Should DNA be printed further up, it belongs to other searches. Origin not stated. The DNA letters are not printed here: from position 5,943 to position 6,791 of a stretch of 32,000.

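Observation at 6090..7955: Two-domain fluorothreonine transaldolase; its class II aldolase-like domain is the only aldolase fold in the window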

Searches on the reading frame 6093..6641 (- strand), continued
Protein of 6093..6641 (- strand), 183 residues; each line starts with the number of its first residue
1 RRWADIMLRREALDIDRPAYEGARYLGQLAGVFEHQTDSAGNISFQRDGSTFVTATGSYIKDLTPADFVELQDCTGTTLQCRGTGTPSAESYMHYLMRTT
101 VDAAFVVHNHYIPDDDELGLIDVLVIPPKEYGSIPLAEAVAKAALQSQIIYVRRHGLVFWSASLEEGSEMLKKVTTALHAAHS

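Call 67: find_encoding_contigs(protein=P0121, flank=8000, max_places=3)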
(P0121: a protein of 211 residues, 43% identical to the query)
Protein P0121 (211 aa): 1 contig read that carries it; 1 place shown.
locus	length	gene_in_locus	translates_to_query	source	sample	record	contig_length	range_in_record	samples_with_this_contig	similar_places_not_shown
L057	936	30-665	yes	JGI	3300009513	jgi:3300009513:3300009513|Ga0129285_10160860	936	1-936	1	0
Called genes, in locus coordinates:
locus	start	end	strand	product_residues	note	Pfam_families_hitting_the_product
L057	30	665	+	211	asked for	PF00596:Aldolase_II (weak)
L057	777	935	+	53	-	?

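Call 68: find_encoding_contigs(protein=P0124, flank=8000, max_places=3)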
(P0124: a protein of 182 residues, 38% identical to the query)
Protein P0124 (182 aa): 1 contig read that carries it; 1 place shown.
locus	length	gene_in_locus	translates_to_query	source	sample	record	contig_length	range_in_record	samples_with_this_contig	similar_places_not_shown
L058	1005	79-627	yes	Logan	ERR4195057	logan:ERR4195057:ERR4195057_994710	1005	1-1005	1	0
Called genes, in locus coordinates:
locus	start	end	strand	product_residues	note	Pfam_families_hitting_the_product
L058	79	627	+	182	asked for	PF00596:Aldolase_II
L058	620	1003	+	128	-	?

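Call 69: find_encoding_contigs(protein=P0125, flank=8000, max_places=3)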
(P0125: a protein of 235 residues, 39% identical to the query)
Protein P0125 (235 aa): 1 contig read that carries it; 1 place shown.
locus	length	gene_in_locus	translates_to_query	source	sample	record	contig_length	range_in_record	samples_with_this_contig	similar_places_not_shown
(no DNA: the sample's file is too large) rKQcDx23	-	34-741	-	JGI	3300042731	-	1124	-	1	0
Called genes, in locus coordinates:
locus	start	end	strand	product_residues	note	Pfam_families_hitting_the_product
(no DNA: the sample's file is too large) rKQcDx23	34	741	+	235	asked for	PF00596:Aldolase_II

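Call 81: predict_structure(alignment_id=A3)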
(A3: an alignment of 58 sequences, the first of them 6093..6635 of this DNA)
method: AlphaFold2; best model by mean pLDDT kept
length: 181 residues; sequences in the alignment: 58
mean_pLDDT: 95.0   pTM: 0.91
mean pLDDT of the five models: 95.0, 94.7, 94.6, 94.5, 94.4
residues with pLDDT >= 90: 164; 70-90: 12; 50-70: 5; < 50: 0
segments of 3 or more residues with pLDDT < 50: none
pLDDT, mean of each block of 10 residues (from residue 1): 97 94 95 74 95 95 97 97 97 98 96 96 96 98 99 97 98 93 86
secondary structure, 60 per line:
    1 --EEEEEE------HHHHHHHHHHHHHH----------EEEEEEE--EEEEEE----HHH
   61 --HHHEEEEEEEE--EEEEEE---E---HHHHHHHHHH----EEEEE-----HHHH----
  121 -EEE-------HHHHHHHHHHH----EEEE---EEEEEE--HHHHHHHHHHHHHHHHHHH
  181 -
elements in order: E3-8 H15-28 E39-45 E48-53 E66-73 E76-81 H89-98 E103-107 H113-116 E122-124 H132-142 E147-150 E154-159 H162-180

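Call 85: fold_search(model_id=the predicted structure, library=pdb)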
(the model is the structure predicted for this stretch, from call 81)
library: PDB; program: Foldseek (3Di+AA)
matches with E <= 10: 441; with E <= 0.001: 86
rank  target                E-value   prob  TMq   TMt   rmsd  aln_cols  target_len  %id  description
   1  2opi_A                1.2e-10  1.00  0.72  0.65   4.8       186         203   20  Crystal Structure of L-fuculose-1-phosphate aldolase from Bacteroides thetaiotaomicron (released 2007-02-27)
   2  2fk5_A                3.7e-10  1.00  0.67  0.63   4.5       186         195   22  Crystal structure of l-fuculose-1-phosphate aldolase from Thermus thermophilus HB8 (released 2007-01-04)
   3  6voq                  4.2e-10  1.00  0.64  0.57   5.5       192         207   20  Crystal structure of YgbL, a putative aldolase/epimerase/decarboxylase from Klebsiella pneumoniae (released 2020-02-19)
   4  2opi_B                5.1e-10  1.00  0.71  0.62   4.8       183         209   20  Crystal Structure of L-fuculose-1-phosphate aldolase from Bacteroides thetaiotaomicron (released 2007-02-27)
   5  7x78                  6.9e-10  1.00  0.64  0.58   5.3       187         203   24  L-fuculose 1-phosphate aldolase (released 2022-04-13)
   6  3m4r                  1.4e-09  1.00  0.64  0.55   6.7       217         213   18  Structure of the N-terminal Class II Aldolase domain of a conserved protein from Thermoplasma acidophilum (released 2010-04-14)
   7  6vop                  1.5e-09  1.00  0.69  0.61   3.9       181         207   22  Crystal structure of YgbL, a putative aldolase/epimerase/decarboxylase from Escherichia coli (released 2020-02-19)
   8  2flf_C                1.6e-09  1.00  0.67  0.64   4.5       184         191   22  Crystal structure of l-fuculose-1-phosphate aldolase from Thermus Thermophilus HB8 (released 2007-01-09)
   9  2fk5_B                2.0e-09  1.00  0.68  0.64   4.6       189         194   21  Crystal structure of l-fuculose-1-phosphate aldolase from Thermus thermophilus HB8 (released 2007-01-04)
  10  8iqa_B                2.2e-09  1.00  0.63  0.52   5.1       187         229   19  Crystal structure of Pyruvic Oxime Dioxygenase (POD) from Alcaligenes faecalis deleted N-terminal 18 residues (released 2024-03-20)
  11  2fua                  2.4e-09  1.00  0.62  0.54   5.0       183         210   21  L-FUCULOSE 1-PHOSPHATE ALDOLASE CRYSTAL FORM T WITH COBALT (released 1996-10-14)
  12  8ix6                  2.4e-09  1.00  0.61  0.51   5.7       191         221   19  Crystal structure of Pyruvic Oxime Dioxygenase (POD) from Bradyrhizobium sp. WSM3983 (released 2024-04-03)
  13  1dzu                  2.5e-09  1.00  0.65  0.57   4.5       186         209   22  L-Fuculose-1-Phosphate Aldolase from Escherichia coli Mutant T26A (released 2000-06-02)
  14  8iqa_A                2.5e-09  1.00  0.64  0.53   4.9       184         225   18  Crystal structure of Pyruvic Oxime Dioxygenase (POD) from Alcaligenes faecalis deleted N-terminal 18 residues (released 2024-03-20)
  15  1dzv                  2.9e-09  1.00  0.63  0.57   4.6       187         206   23  L-Fuculose-1-Phosphate Aldolase from Escherichia coli Mutant Y113F/Y209F (released 2000-06-02)
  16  1fua                  3.3e-09  1.00  0.63  0.57   4.9       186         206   22  L-FUCULOSE 1-PHOSPHATE ALDOLASE CRYSTAL FORM T (released 1996-10-14)
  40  6btg                  4.1e-08  1.00  0.69  0.61   4.2       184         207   18  Crystal structure of deoxyribose-phosphate aldolase bound with DHAP from Bacillus Thuringiensis (released 2018-07-04)
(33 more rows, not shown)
